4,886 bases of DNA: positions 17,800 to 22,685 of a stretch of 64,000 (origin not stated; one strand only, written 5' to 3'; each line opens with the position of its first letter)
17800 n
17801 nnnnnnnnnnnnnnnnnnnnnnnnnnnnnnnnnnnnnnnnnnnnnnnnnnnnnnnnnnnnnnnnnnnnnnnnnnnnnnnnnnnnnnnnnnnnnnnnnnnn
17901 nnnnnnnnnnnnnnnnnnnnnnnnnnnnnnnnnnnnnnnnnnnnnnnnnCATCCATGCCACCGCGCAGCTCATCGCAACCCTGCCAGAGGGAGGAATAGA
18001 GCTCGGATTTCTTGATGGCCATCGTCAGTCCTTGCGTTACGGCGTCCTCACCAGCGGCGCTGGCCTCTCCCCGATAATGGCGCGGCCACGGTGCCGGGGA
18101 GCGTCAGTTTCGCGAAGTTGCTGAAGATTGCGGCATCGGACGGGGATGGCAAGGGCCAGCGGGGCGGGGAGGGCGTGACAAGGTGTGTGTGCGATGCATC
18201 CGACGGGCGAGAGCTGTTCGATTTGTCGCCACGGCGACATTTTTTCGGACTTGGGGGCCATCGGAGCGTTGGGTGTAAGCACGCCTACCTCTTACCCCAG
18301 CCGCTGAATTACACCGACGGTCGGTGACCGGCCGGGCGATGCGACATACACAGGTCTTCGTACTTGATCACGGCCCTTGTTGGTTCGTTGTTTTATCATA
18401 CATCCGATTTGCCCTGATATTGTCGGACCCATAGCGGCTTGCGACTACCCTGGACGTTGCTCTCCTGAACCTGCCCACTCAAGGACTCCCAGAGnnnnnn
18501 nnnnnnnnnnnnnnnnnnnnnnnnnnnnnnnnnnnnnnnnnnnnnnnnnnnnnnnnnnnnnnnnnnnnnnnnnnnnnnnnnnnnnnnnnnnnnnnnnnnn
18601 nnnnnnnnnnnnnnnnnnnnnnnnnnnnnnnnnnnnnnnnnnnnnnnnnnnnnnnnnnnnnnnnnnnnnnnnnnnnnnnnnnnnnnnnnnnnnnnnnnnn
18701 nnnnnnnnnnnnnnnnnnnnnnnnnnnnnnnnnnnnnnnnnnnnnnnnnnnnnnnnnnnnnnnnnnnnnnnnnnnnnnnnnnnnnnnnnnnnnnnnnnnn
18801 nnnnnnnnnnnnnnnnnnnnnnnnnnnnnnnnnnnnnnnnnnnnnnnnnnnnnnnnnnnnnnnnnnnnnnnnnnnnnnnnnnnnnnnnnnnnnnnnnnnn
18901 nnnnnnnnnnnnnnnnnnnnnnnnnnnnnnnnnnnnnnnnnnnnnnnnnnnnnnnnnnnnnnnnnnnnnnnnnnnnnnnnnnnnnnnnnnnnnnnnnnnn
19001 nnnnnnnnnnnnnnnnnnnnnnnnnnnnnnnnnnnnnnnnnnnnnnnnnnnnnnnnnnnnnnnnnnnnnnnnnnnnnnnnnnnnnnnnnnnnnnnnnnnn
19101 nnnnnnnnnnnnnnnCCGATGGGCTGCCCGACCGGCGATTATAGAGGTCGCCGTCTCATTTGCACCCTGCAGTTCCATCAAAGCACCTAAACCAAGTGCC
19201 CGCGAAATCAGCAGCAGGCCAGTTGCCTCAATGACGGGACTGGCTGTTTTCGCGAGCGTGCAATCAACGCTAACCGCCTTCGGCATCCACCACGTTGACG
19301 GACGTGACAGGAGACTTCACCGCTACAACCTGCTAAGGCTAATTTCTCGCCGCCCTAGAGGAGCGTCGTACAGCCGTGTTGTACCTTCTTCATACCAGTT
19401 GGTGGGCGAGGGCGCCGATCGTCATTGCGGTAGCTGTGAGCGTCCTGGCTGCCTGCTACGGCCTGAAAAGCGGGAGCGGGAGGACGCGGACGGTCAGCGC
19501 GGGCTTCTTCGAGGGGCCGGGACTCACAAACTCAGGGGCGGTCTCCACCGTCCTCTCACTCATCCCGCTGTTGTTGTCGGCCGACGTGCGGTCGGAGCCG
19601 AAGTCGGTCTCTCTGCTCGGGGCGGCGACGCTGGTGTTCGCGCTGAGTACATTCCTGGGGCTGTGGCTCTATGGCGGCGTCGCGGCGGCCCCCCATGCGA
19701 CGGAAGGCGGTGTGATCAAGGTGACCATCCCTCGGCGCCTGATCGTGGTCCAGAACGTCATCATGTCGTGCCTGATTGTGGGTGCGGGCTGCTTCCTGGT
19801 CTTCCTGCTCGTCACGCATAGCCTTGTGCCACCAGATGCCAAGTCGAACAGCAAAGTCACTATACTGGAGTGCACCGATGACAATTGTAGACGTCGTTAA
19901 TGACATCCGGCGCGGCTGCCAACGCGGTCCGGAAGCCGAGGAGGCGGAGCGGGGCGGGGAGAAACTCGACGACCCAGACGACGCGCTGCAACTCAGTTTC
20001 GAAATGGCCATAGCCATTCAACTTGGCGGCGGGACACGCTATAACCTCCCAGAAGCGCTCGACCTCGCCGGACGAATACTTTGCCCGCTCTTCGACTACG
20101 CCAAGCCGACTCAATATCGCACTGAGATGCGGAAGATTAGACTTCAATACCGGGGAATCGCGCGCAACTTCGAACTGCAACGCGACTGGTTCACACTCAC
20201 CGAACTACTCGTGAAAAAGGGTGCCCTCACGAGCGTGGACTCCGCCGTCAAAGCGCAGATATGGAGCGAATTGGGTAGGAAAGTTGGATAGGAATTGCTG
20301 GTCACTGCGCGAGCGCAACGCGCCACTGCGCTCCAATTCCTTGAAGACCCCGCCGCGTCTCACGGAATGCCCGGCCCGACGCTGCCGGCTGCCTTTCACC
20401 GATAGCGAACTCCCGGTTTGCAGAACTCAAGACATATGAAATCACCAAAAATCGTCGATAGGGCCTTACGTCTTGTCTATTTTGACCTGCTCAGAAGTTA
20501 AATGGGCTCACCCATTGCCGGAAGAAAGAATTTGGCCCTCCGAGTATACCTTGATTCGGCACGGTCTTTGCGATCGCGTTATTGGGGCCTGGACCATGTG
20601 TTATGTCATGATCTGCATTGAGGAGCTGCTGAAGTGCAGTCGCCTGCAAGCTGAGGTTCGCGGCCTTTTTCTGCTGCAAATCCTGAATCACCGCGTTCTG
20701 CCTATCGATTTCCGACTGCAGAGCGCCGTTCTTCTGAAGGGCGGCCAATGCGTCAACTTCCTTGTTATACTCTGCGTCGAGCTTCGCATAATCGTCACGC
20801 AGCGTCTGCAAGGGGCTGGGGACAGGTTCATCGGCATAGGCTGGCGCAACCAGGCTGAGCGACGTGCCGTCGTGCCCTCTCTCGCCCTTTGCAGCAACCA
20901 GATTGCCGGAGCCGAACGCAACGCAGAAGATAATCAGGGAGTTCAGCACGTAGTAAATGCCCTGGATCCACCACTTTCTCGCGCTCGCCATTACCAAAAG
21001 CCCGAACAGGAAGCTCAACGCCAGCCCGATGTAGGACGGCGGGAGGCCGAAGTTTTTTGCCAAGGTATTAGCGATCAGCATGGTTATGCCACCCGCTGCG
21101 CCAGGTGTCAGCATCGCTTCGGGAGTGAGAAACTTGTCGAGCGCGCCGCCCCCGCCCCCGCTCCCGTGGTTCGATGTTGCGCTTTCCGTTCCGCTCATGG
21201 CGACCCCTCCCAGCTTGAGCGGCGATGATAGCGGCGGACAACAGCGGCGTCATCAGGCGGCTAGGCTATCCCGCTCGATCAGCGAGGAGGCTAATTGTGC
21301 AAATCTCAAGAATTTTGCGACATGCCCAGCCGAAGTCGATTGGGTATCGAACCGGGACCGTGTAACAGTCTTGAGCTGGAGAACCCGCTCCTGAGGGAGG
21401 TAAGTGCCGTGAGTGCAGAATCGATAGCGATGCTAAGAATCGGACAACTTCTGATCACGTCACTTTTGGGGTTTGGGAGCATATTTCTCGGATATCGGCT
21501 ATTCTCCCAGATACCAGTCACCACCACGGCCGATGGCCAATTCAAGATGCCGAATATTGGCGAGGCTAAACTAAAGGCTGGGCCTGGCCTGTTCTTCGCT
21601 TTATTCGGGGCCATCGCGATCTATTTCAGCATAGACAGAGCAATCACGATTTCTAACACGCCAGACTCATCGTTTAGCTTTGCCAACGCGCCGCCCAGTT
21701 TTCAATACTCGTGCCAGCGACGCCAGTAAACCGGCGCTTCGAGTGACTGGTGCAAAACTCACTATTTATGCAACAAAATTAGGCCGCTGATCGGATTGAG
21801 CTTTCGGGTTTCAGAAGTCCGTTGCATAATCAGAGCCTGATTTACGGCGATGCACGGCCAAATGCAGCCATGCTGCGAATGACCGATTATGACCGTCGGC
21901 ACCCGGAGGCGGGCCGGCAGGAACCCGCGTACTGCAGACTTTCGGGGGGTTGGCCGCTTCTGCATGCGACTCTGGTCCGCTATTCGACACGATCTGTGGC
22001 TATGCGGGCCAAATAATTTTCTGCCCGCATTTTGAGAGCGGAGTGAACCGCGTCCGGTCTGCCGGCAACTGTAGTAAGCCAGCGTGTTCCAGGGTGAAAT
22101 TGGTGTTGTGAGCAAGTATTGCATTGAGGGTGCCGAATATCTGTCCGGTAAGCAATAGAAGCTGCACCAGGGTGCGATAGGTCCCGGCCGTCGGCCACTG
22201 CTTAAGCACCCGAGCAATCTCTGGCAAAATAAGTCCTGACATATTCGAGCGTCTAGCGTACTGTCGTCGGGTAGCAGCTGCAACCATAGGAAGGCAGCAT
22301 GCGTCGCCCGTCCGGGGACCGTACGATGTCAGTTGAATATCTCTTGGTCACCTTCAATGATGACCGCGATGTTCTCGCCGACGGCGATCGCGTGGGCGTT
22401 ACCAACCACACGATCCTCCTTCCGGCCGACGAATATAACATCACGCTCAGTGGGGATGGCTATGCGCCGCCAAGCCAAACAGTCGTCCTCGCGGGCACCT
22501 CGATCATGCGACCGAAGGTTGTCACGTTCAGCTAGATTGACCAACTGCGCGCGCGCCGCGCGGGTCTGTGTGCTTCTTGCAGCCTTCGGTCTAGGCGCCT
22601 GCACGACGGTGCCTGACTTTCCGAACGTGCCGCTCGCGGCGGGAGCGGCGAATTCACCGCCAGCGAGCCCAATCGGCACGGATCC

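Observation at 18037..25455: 309-bp direct repeats bracket a 7.1-kb cassette that contains a decayed integrase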

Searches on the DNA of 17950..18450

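Call 95: search_rna_families(source=window, start=17950, end=18450, threshold=evalue, max_evalue=1)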
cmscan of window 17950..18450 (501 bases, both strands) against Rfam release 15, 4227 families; matches with E-value up to 1: 0.
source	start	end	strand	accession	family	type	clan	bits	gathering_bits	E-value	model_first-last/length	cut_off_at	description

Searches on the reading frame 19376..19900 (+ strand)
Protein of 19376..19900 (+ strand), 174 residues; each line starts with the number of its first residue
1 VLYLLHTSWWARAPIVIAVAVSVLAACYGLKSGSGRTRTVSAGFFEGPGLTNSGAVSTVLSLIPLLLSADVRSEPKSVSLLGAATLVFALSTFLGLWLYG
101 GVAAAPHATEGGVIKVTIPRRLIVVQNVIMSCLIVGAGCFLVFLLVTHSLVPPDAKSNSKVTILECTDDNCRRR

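Call 14: search_protein_families(library=pfam, proteins=[window:19376-19900:+], max_evalue=0.01)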
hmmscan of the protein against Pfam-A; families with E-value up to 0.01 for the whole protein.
window:19376-19900:+ (174 aa): 0 families

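Call 32: search_protein_families(library=ncbifam, proteins=[window:19376-19900:+], max_evalue=0.01)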
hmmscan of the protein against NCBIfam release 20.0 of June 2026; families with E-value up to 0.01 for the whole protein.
window:19376-19900:+ (174 aa): 0 families

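Call 48: search_protein_families(library=padloc, proteins=[window:19376-19900:+], max_evalue=0.01)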
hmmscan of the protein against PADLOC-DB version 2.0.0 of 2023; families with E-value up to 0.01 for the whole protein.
window:19376-19900:+ (174 aa): 0 families

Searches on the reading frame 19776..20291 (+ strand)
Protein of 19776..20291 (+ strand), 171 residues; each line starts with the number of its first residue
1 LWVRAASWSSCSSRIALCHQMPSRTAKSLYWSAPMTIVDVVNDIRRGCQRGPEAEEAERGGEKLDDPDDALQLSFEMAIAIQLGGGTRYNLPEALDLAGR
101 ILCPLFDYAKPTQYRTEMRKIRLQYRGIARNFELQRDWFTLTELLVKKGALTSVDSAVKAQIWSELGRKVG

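Call 14: search_protein_families(library=pfam, proteins=[window:19776-20291:+], max_evalue=0.01)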
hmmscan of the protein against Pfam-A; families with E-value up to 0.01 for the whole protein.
window:19776-20291:+ (171 aa): 0 families

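Call 47: search_protein_families(library=pfam, proteins=[window:19878-20291:+], max_evalue=10)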
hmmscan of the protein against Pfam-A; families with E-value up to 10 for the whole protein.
window:19878-20291:+ (137 aa): 0 families

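Call 48: search_protein_families(library=padloc, proteins=[window:19878-20291:+], max_evalue=0.01)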
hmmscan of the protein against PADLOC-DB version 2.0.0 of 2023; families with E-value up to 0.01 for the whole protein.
window:19878-20291:+ (137 aa): 0 families

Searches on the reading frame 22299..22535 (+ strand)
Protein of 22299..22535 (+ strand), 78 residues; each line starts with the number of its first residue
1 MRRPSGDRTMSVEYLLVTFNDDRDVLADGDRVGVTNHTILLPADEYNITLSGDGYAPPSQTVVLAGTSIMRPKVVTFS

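Call 47: search_protein_families(library=pfam, proteins=[window:22299-22535:+], max_evalue=10)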
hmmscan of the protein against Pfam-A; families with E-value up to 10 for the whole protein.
window:22299-22535:+ (78 aa): 1 family
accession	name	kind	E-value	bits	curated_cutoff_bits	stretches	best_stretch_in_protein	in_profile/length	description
PF08308.17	PEGA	-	6.7e-05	23.2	20.8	1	24-64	14-55/71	PEGA domain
